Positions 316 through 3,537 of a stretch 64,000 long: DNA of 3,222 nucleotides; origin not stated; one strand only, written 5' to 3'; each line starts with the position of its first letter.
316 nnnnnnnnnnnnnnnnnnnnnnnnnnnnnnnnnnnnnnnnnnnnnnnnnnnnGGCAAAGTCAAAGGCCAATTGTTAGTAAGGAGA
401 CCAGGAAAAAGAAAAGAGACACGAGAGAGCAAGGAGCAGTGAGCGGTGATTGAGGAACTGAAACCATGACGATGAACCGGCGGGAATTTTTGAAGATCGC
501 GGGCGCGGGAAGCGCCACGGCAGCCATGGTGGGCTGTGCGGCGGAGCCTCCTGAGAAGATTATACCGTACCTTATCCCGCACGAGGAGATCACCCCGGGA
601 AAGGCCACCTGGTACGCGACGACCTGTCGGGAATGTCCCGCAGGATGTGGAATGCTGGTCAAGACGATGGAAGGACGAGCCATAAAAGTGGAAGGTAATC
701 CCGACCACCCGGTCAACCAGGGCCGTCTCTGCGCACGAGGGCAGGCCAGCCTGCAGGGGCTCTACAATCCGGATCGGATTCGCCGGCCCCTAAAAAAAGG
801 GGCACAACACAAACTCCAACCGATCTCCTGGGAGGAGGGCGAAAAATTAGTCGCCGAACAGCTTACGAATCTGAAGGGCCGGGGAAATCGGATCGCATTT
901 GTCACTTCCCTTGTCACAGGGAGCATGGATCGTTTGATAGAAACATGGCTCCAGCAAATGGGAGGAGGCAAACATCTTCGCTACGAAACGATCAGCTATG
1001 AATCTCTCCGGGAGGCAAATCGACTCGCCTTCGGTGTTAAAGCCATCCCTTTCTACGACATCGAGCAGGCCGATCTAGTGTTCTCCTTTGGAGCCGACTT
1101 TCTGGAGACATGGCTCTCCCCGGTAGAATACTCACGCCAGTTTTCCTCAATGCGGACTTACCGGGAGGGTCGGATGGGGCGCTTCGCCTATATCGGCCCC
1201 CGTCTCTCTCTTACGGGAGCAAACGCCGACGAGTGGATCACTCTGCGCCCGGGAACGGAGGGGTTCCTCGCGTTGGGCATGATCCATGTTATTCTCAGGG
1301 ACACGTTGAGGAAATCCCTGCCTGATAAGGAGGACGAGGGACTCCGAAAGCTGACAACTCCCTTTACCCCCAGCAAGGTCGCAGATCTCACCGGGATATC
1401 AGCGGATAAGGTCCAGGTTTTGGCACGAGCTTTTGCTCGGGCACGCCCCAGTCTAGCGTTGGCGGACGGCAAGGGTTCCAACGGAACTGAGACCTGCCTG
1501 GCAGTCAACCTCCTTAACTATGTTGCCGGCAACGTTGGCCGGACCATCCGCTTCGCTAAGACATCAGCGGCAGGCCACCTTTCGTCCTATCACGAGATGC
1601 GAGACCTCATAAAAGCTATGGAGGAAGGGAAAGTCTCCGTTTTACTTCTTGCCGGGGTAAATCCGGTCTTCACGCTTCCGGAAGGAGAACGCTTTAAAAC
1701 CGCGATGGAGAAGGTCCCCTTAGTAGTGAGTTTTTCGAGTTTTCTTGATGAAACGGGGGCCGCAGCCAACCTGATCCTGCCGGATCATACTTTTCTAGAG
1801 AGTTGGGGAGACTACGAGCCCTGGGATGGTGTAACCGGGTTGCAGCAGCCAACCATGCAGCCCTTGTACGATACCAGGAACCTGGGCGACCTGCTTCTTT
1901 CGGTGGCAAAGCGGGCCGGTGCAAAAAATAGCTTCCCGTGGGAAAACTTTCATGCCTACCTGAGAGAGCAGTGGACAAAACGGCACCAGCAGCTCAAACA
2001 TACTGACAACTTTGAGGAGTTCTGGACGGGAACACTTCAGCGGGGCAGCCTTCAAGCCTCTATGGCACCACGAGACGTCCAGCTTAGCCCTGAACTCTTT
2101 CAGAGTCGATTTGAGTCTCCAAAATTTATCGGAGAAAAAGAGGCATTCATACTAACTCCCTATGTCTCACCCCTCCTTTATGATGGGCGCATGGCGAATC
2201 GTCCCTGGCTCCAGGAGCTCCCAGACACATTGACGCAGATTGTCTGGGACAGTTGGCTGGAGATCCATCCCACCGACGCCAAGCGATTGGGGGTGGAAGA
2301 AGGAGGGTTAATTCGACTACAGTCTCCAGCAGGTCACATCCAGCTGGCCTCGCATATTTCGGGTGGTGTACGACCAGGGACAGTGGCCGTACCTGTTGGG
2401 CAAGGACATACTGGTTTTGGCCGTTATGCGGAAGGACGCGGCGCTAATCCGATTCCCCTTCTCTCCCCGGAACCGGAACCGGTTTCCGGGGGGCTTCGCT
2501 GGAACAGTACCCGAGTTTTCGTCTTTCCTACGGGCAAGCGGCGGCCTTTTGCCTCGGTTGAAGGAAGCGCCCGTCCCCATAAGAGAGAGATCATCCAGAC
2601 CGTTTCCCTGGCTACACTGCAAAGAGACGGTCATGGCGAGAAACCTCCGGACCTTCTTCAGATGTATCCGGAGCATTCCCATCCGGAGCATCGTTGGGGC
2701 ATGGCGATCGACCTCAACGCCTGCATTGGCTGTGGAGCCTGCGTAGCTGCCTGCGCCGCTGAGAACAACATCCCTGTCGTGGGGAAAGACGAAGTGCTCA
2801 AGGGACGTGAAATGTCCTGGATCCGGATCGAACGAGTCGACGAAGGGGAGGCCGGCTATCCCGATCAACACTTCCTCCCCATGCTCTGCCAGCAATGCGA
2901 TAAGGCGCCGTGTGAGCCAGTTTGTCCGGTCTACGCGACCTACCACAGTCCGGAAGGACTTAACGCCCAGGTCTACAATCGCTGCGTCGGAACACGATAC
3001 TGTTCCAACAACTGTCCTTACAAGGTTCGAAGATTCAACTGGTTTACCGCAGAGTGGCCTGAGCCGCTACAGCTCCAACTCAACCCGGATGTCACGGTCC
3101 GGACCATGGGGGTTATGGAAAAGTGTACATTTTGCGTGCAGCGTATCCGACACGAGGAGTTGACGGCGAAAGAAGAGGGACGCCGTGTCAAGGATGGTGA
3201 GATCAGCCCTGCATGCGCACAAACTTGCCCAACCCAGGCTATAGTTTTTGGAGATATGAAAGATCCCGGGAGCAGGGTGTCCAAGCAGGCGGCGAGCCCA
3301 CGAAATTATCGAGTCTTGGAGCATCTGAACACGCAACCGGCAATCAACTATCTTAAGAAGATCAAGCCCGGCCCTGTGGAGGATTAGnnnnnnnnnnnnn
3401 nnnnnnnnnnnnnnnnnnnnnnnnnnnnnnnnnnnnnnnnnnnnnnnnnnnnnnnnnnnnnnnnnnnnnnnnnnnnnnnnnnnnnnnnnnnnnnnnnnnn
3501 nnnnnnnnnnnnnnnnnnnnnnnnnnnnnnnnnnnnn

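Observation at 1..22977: Contiguous 23-kb respiratory super-cluster: ACIII + Nap-like + Rrf2 + NXR-like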

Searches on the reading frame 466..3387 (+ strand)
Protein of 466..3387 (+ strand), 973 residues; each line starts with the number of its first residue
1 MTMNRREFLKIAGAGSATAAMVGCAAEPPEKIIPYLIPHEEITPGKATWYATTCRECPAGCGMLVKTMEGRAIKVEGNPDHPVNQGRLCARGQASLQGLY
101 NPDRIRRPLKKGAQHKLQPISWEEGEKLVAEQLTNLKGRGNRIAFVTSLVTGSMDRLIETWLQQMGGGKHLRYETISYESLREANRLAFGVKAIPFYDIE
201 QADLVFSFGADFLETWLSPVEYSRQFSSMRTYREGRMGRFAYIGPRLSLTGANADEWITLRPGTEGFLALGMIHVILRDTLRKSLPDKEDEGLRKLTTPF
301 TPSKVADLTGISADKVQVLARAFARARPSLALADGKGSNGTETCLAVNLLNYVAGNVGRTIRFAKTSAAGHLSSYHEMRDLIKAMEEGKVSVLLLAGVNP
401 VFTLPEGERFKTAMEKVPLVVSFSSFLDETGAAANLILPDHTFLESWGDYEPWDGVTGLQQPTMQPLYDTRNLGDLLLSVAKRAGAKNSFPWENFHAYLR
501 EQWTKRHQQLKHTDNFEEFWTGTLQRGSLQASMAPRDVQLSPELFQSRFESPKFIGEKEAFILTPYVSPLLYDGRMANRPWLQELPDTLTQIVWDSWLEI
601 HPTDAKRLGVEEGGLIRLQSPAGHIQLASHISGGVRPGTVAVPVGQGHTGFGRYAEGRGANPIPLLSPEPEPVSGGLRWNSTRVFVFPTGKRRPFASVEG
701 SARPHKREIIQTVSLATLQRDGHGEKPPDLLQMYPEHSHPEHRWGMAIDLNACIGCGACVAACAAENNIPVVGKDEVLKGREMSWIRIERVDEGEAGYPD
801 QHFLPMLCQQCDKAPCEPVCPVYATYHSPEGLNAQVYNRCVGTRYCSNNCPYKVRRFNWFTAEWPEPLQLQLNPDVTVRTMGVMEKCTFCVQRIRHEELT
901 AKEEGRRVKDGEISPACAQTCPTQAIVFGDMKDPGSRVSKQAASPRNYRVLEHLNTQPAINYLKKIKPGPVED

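Call 3: search_protein_families(library=pfam, proteins=[window:466-3387:+])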
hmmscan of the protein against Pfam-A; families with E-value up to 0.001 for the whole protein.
window:466-3387:+ (973 aa): 11 families
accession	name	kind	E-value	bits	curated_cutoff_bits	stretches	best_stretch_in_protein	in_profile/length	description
PF00384.28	Molybdopterin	-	6.8e-25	88.3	24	1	104-479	1-349/353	Molybdopterin oxidoreductase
PF04879.21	Molybdop_Fe4S4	-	3e-17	62.8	22.7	1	48-101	2-55/55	Molybdopterin oxidoreductase Fe4S4 domain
PF01568.27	Molydop_binding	-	4.1e-13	49.8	26.8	1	596-676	30-103/110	Molydopterin dinucleotide binding domain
PF12838.12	Fer4_7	-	2.3e-11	44.4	27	2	753-822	2-50/52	4Fe-4S dicluster domain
PF13247.11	Fer4_11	-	6.9e-10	39.5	26.2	1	802-862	4-66/100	4Fe-4S dicluster domain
PF13187.11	Fer4_9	-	6.3e-06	26.6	27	0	752-822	1-49/52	4Fe-4S dicluster domain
PF12797.12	Fer4_2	-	8.3e-06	25.9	24.5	1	744-765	1-22/22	4Fe-4S binding domain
PF10518.14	TAT_signal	-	0.00018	21.7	22.7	1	3-21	2-20/21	TAT (twin-arginine translocation) pathway signal sequence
PF12837.12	Fer4_6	-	0.00034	20.9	25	1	747-765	3-21/24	4Fe-4S binding domain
PF13183.11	Fer4_8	-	0.0004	21.3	27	0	750-822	2-66/68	4Fe-4S dicluster domain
PF13237.11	Fer4_10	-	0.00083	19.7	25.5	0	747-764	3-21/53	4Fe-4S dicluster domain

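Call 5: search_protein_families(library=ncbifam, proteins=[window:466-3387:+], max_evalue=0.00001)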
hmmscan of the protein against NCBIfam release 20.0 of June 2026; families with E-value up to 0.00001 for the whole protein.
window:466-3387:+ (973 aa): 34 families (the best 25 are shown)
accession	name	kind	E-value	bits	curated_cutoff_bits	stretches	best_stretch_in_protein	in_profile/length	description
NF041783.2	mnquin_red_QrcB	equivalog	2.1e-101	340.2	440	1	43-686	46-692/695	menaquinone reductase molybdopterin-binding-like subunit QrcB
NF041782.1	mnquin_red_QrcC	equivalog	2.9e-69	233.4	400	1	744-965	1-227/239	menaquinone reductase iron-sulfur cluster-binding subunit QrcC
NF041714.1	arsenate_red_ArrA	equivalog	4.2e-59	200.5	1600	3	2-280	2-285/848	arsenate respiratory reductase molybdopterin-containing subunit ArrA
NF012032.0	PRK15488.1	equivalog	1e-56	192.4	694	3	1-341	1-335/759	thiosulfate reductase PhsA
TIGR01591.1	Fdh-alpha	equivalog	6.6e-49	166.6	666.25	2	52-360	1-314/672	formate dehydrogenase subunit alpha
NF045797.1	DsrO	equivalog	4.3e-47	160.5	200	1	733-963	33-234/235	sulfate reduction electron transfer complex DsrMKJOP subunit DsrO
TIGR02166.1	dmsA_ynfE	subfamily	1.4e-41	142.4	777.7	1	3-360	1-394/794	DMSO/selenate family reductase complex A subunit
NF047855.1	AssmNtatRedNasC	equivalog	1.7e-37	129.1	1100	2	47-359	18-338/708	assimilatory nitrate reductase catalytic subunit NasC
TIGR03149.1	cyt_nit_nrfC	equivalog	3.4e-31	108.4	377.6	2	732-858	27-145/225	cytochrome c nitrite reductase Fe-S protein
NF011569.0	PRK14993.1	equivalog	1.6e-29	103.1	416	1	737-859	37-151/244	tetrathionate reductase subunit TtrB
NF041715.1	arsenate_red_ArrB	equivalog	1.8e-28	99.7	450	1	743-965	2-227/233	arsenate respiratory reductase iron-sulfur subunit ArrB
TIGR01553.1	formate-DH-alph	equivalog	3.5e-25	88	814.2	1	3-279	2-292/1009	formate dehydrogenase-N subunit alpha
NF041884.1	selenate_YnfF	exception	3e-24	84.9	1650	1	3-283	1-292/798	selenate/tellurate reductase subunit YnfF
NF011567.1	PRK14991.1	equivalog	2.4e-22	78.6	1750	1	414-458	649-693/1022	tetrathionate reductase subunit TtrA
NF041885.1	selenate_YnfE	exception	3.5e-22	78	1675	1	4-281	4-296/805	selenate/tellurate reductase subunit YnfE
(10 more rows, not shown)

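Call 9: search_solved_structures(query=window:466-3387:+, max_evalue=1e-10)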
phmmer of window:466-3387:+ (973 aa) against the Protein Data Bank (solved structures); distinct sequences matched with E-value up to 1e-10: 39.
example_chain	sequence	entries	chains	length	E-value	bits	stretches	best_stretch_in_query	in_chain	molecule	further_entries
8k9e_B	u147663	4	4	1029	3.4e-149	501.8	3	608-967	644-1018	Fe-S-cluster-containing hydrogenase components 1-like protein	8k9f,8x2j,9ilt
6lod_B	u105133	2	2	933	3.6e-149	501.7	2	349-967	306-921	Fe-S-cluster-containing hydrogenase components 1-like protein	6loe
6f0k_B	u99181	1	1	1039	4.7e-142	478.2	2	717-967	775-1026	Fe-S-cluster-containing hydrogenase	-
6btm_B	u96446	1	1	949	2.3e-129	436.2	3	797-966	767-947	Alternative Complex III subunit B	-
6cz7_A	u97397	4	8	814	1.8e-52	181.7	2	45-279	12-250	ArrA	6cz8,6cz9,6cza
2vpw_A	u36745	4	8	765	1e-34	122.9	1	3-363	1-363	THIOSULFATE REDUCTASE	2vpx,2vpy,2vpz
7qv7_S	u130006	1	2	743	5.8e-29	103.9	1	45-359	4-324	Hydrogen dependent carbon dioxide reductase subunit FdhF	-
7bkb_D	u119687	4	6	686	1.9e-27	98.9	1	49-359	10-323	Formate dehydrogenase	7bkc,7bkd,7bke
2jim_A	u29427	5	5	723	1.3e-24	89.5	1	48-352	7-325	PERIPLASMIC NITRATE REDUCTASE | PROTEIN (PERIPLASMIC NITRATE REDUCTASE)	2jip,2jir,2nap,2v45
6cz7_B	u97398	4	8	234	1.4e-24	89.4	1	743-965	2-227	4Fe-4S ferredoxin, iron-sulfur binding domain protein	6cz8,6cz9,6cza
2jio_A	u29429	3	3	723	6.2e-24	87.2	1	48-352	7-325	PERIPLASMIC NITRATE REDUCTASE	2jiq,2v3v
1aa6_A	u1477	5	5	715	1.7e-23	85.8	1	51-359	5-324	FORMATE DEHYDROGENASE H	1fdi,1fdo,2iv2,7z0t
9t1s_L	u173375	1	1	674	8.3e-23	83.5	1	51-359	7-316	formate dehydrogenase (coenzyme F420)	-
2vpw_B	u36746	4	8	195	6.2e-20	74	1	743-964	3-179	NRFC PROTEIN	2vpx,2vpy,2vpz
9wxb_B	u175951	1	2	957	1.1e-19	73.1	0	43-359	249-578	Formate dehydrogenase alpha subunit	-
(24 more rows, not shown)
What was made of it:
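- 466..3387 (+): actB (TAT signal; molybdopterin-like B1 domain fused to the Fe-S B2 domain). It keeps the 4-Cys FS0 motif. 436-502 bits to ACIII B subunits 8K9E_B, 6LOD_B, 6F0K_B and 6BTM_B (call 9).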

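Call 50: find_homologous_proteins(query=window:466-3387:+, max_evalue=1e-50)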
Query window:466-3387:+ (973 aa): 7740 proteins with E <= 1e-50 among 8000 candidates; the best 120 are listed.
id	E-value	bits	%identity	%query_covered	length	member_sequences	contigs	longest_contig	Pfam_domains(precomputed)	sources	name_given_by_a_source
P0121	0.0e+0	2293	100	100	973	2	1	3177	PF00384.28,PF12797.13,PF13247.12,PF01568.28,PF12838.13,PF13187.12,PF04879.22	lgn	-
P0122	0.0e+0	1701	73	100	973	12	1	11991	PF00384.28,PF12797.13,PF13247.12,PF01568.28,PF12838.13,PF13187.12,PF04879.22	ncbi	-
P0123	0.0e+0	1679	72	100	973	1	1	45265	PF00384.28,PF12797.13,PF13247.12,PF01568.28,PF12838.13,PF13183.12,PF04879.22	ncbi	ncbi:MAG: molybdopterin-dependent oxidoreductase [Candidatus Methylomirabilales bacterium]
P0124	0.0e+0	1675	72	100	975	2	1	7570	PF00384.28,PF12797.13,PF13247.12,PF01568.28,PF12838.13,PF04879.22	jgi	-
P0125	0.0e+0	1671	72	100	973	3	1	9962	PF00384.28,PF12797.13,PF13247.12,PF01568.28,PF12838.13,PF13183.12,PF13187.12,PF04879.22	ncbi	-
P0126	0.0e+0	1663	71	100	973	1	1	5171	PF00384.28,PF12797.13,PF13247.12,PF01568.28,PF12838.13,PF04879.22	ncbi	-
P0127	0.0e+0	1657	71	100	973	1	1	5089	PF00384.28,PF12797.13,PF13247.12,PF01568.28,PF12838.13,PF04879.22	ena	-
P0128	0.0e+0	1655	71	100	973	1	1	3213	PF00384.28,PF12797.13,PF13247.12,PF01568.28,PF12838.13,PF13183.12,PF04879.22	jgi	jgi:anaerobic selenocysteine-containing dehydrogenase/Fe-S-cluster-containing dehydrogenase componen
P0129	0.0e+0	1651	71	100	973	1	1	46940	PF00384.28,PF12797.13,PF13247.12,PF01568.28,PF12838.13,PF13183.12,PF13187.12,PF04879.22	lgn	-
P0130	0.0e+0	1649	71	100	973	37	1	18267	PF00384.28,PF12797.13,PF13247.12,PF01568.28,PF12838.13,PF13183.12,PF13187.12,PF04879.22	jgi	-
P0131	0.0e+0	1648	70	100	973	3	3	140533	PF00384.28,PF12797.13,PF13247.12,PF01568.28,PF12838.13,PF04879.22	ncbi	-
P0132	0.0e+0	1640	70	100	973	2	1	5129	PF00384.28,PF12797.13,PF13247.12,PF01568.28,PF12838.13,PF04879.22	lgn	-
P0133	0.0e+0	1637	71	100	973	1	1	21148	PF00384.28,PF12797.13,PF13247.12,PF01568.28,PF12838.13,PF04879.22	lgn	-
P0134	0.0e+0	1634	70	100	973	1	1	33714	PF00384.28,PF12797.13,PF13247.12,PF01568.28,PF12838.13,PF13183.12,PF13187.12,PF04879.22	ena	-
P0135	0.0e+0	1617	70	100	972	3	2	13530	PF00384.28,PF13247.12,PF01568.28,PF12838.13,PF13187.12,PF04879.22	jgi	jgi:molybdopterin-containing oxidoreductase family iron-sulfur binding subunit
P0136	0.0e+0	1611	69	100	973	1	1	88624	PF00384.28,PF12797.13,PF13247.12,PF01568.28,PF12838.13,PF13183.12,PF04879.22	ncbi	-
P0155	0.0e+0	1529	65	100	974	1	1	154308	PF00384.28,PF13247.12,PF01568.28,PF12838.13,PF13187.12,PF04879.22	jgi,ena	-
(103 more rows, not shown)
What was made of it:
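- An ActB 100% identical to the window's occurs in an independent assembly (P0121, call 50).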

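Call 51: find_encoding_contigs(protein=P0123, flank=10000, max_places=2)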
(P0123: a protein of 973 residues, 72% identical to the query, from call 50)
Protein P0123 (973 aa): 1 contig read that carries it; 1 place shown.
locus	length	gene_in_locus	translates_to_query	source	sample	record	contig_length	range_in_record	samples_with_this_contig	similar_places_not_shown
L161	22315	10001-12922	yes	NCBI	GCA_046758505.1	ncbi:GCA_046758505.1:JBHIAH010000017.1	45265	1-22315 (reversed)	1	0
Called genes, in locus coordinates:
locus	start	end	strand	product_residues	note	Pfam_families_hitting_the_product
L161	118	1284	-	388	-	-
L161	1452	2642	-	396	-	-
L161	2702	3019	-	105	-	-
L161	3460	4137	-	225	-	PF00072:Response_reg, PF00196:GerE, PF04545:Sigma70_r4 (weak), PF08281:Sigma70_r4_2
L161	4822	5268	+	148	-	PF14376:Haem_bd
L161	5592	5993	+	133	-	PF02082:Rrf2, PF12802:MarR_2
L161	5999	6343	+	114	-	PF07883:Cupin_2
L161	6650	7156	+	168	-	PF13473:Cupredoxin_1 (weak), PF00116:COX2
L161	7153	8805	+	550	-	PF00115:COX1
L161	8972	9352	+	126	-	PF00034:Cytochrom_C, PF13442:Cytochrome_CBB3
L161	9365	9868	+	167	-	PF02085:Cytochrom_CIII (weak), PF14537:Cytochrom_c3_2 (faint), PF14522:Cytochrome_C7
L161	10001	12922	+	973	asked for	PF04879:Molybdop_Fe4S4, PF13183:Fer4_8 (faint), PF00384:Molybdopterin, PF01568:Molydop_binding, PF12797:Fer4_2 (weak), PF12838:Fer4_7 (weak), PF13247:Fer4_11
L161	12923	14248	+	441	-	PF03916:NrfD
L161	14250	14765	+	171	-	PF11821:ActD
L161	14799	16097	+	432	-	-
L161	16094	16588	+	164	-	PF00034:Cytochrom_C, PF13442:Cytochrome_CBB3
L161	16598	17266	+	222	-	PF00034:Cytochrom_C, PF13442:Cytochrome_CBB3, PF00034:Cytochrom_C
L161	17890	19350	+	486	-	PF00672:HAMP, PF07730:HisKA_3, PF13581:HATPase_c_2 (weak), PF02518:HATPase_c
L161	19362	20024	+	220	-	PF00072:Response_reg, PF00196:GerE, PF04545:Sigma70_r4 (weak), PF08281:Sigma70_r4_2, PF04967:HTH_10 (faint)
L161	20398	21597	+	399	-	PF00034:Cytochrom_C (weak), PF13442:Cytochrome_CBB3 (faint), PF00034:Cytochrom_C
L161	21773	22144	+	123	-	-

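Call 52: find_encoding_contigs(protein=P0131, flank=10000, max_places=2)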
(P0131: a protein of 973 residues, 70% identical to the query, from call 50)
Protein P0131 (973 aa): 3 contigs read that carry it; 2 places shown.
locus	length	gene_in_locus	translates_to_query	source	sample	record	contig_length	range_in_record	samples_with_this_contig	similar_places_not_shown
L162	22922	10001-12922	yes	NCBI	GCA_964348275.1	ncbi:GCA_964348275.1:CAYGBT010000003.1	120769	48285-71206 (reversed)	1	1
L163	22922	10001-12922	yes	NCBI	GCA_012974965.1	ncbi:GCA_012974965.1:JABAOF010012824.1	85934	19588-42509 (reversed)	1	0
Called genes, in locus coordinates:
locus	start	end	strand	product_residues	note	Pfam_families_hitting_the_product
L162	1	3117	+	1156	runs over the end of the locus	PF00384:Molybdopterin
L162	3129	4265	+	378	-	PF13187:Fer4_9 (faint), PF12797:Fer4_2 (faint), PF12837:Fer4_6 (faint), PF12838:Fer4_7, PF13237:Fer4_10 (weak), PF13247:Fer4_11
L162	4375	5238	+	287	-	PF09459:EB_dh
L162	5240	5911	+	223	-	PF02613:Nitrate_red_del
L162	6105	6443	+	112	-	PF07883:Cupin_2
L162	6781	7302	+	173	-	PF13473:Cupredoxin_1 (weak), PF00116:COX2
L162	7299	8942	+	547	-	PF00115:COX1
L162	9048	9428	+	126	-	PF00034:Cytochrom_C, PF13442:Cytochrome_CBB3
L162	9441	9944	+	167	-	PF02085:Cytochrom_CIII (faint), PF14537:Cytochrom_c3_2 (faint), PF14522:Cytochrome_C7 (weak)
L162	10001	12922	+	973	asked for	PF04879:Molybdop_Fe4S4, PF00384:Molybdopterin, PF01568:Molydop_binding, PF12797:Fer4_2 (weak), PF12838:Fer4_7 (weak), PF13247:Fer4_11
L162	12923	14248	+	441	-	PF03916:NrfD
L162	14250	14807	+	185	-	PF11821:ActD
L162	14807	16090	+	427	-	-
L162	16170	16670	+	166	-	PF00034:Cytochrom_C, PF13442:Cytochrome_CBB3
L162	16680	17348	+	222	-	PF00034:Cytochrom_C, PF13442:Cytochrome_CBB3, PF00034:Cytochrom_C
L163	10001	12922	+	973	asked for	PF04879:Molybdop_Fe4S4, PF00384:Molybdopterin, PF01568:Molydop_binding, PF12797:Fer4_2 (weak), PF12838:Fer4_7 (weak), PF13247:Fer4_11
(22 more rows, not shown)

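Call 53: find_encoding_contigs(protein=P0136, flank=10000, max_places=2)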
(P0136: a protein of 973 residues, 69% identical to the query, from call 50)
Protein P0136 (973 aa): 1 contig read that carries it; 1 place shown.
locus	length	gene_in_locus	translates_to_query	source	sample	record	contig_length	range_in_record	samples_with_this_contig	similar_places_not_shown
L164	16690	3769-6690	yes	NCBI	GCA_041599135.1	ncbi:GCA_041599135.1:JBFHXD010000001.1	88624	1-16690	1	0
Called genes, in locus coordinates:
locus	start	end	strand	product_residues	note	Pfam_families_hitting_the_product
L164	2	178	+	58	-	?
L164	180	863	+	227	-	PF02613:Nitrate_red_del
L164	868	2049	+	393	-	PF07992:Pyr_redox_2, PF13454:NAD_binding_9 (faint)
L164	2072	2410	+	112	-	PF12973:Cupin_7 (weak), PF07883:Cupin_2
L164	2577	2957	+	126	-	PF00034:Cytochrom_C, PF13442:Cytochrome_CBB3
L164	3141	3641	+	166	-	PF02085:Cytochrom_CIII (weak), PF14537:Cytochrom_c3_2 (faint), PF14522:Cytochrome_C7 (weak)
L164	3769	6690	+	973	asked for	PF04879:Molybdop_Fe4S4, PF13183:Fer4_8 (faint), PF00384:Molybdopterin, PF01568:Molydop_binding, PF12797:Fer4_2 (weak), PF12838:Fer4_7 (weak), PF13247:Fer4_11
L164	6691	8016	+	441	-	PF03916:NrfD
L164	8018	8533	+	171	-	PF11821:ActD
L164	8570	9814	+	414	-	-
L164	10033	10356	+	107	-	PF00034:Cytochrom_C, PF13442:Cytochrome_CBB3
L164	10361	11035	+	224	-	PF00034:Cytochrom_C, PF13442:Cytochrome_CBB3, PF00034:Cytochrom_C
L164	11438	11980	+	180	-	PF01022:HTH_5 (weak), PF08279:HTH_11 (weak), PF12728:HTH_17 (faint)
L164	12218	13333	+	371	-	PF04055:Radical_SAM, PF13186:SPASM (faint)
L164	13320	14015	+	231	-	PF00027:cNMP_binding, PF13545:HTH_Crp_2, PF00325:Crp (faint)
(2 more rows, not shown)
